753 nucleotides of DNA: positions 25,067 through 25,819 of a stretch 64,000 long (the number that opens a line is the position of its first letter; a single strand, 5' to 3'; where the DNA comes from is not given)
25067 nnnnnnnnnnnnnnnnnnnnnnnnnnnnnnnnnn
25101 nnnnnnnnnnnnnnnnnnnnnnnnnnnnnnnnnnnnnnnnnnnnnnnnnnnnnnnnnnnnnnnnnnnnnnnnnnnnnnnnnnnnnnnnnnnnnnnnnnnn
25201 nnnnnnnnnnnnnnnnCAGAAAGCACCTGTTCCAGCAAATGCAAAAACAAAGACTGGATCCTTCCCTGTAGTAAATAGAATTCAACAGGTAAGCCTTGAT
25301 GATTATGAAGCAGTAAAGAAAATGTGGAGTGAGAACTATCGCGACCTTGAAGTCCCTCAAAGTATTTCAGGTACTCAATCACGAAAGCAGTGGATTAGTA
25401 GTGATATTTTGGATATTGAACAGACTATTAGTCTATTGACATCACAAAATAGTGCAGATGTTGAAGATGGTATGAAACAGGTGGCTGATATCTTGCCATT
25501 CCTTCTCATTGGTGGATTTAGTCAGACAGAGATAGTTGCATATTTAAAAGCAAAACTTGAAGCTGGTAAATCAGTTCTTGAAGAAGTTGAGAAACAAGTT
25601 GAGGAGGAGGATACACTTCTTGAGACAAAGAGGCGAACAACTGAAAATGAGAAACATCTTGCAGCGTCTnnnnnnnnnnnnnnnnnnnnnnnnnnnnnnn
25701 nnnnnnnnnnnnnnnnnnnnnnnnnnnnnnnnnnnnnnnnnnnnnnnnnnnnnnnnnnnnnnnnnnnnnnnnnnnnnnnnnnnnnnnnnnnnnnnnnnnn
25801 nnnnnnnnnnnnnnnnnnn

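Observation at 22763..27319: Orphan two-gene membrane module: small two-TM protein plus 1419-aa signal-peptide multi-pass protein with a giant repeat-built C-terminus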

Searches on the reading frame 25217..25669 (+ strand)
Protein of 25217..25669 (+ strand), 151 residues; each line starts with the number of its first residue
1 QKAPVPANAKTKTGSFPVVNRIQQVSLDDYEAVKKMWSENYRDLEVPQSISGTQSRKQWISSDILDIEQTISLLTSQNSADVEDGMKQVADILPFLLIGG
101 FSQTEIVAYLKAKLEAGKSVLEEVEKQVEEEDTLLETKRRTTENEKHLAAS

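Call 59: search_solved_structures(query=A2, max_evalue=10)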
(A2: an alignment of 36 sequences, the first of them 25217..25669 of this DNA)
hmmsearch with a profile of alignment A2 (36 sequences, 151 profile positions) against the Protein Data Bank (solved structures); distinct sequences matched with E-value up to 10: 0.

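Call 60: search_protein_families(library=pfam, alignment_id=A2, max_evalue=0.1)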
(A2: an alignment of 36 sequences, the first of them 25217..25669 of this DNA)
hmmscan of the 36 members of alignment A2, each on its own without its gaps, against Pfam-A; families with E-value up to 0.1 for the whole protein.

A. member 1, window:25217-25669:+ (151 aa): 0 families

B. families by the number of members that match (of 36 scanned): 23 families
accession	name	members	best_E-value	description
PF08045.16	CDC14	6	0.0097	Cell division control protein 14, SIN component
PF09812.14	MRP-L28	3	0.021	Mitochondrial ribosomal protein L28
PF22813.1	TcaA_2nd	3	0.042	TcaA protein second domain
PF24225.1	DUF7441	2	0.011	Domain of unknown function (DUF7441)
PF04740.18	LXG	1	0.0011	LXG domain of WXG superfamily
PF05370.16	DUF749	1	0.0014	Domain of unknown function (DUF749)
PF12550.13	GCR1_C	1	0.0033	Transcriptional activator of glycolytic enzymes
PF19994.4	GASH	1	0.0045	GTPase-associated system helical domain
PF21096.2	RecA_C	1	0.0093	RecA C-terminal domain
PF08659.16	KR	1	0.013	KR domain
PF07923.18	N1221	1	0.015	N1221-like protein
PF08869.16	XisI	1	0.022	XisI protein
PF12501.13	DUF3708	1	0.04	Phosphate ATP-binding cassette transporter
PF08938.16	HBS1_N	1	0.041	HBS1 N-terminus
PF04263.21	TPK_catalytic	1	0.041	Thiamin pyrophosphokinase, catalytic domain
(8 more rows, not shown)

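Call 65: predict_structure(alignment_id=A2)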
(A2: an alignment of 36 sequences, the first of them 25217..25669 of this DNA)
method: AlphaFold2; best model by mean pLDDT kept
length: 151 residues; sequences in the alignment: 36
mean_pLDDT: 81.5   pTM: 0.67
mean pLDDT of the five models: 81.5, 78.6, 78.6, 78.2, 76.8
residues with pLDDT >= 90: 74; 70-90: 35; 50-70: 39; < 50: 3
segments of 3 or more residues with pLDDT < 50: none
pLDDT, mean of each block of 10 residues (from residue 1): 54 56 74 93 87 86 96 96 95 88 92 96 90 66 58 51
secondary structure, 60 per line:
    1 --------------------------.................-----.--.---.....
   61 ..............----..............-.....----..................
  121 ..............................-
elements in order: H27-43 H56-74 H79-92 H94-98 H103-150

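Call 79: find_homologous_proteins(query=A2, max_evalue=0.001)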
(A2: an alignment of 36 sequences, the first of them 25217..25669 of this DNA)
Query A2 (36 sequences) (151 aa, profile of the alignment): 31 proteins with E <= 0.001 among 1425 candidates.
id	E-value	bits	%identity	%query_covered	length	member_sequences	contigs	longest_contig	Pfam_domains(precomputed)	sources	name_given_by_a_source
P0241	2.1e-53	198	65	99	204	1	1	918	-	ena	-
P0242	1.0e-51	193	58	83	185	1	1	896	-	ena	-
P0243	5.9e-51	190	57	83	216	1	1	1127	-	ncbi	ncbi:MAG: hypothetical protein ACRDFB_07945, partial [Rhabdochlamydiaceae bacterium]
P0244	2.1e-50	188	62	85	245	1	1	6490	-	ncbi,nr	ncbi:MAG: hypothetical protein M1268_01025, partial [Patescibacteria group bacterium]|nr:hypothetica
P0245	8.0e-50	186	54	90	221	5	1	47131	-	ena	-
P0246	3.9e-49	184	53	93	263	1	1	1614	-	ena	-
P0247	1.3e-48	182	52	96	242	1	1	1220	-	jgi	jgi:hypothetical protein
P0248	4.2e-48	181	51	89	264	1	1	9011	-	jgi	-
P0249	4.3e-48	181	55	71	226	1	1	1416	-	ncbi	ncbi:MAG TPA: hypothetical protein V6C65_07505, partial [Allocoleopsis sp.]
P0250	9.6e-47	176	48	79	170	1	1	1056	-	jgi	jgi:hypothetical protein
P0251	2.7e-45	172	53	77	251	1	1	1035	-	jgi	jgi:hypothetical protein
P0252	6.3e-44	167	51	86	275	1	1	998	-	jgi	jgi:hypothetical protein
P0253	6.4e-44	167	50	86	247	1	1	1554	-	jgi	jgi:hypothetical protein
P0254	1.6e-43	166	45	87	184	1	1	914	-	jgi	jgi:hypothetical protein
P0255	4.9e-43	164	53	89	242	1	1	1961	-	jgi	jgi:hypothetical protein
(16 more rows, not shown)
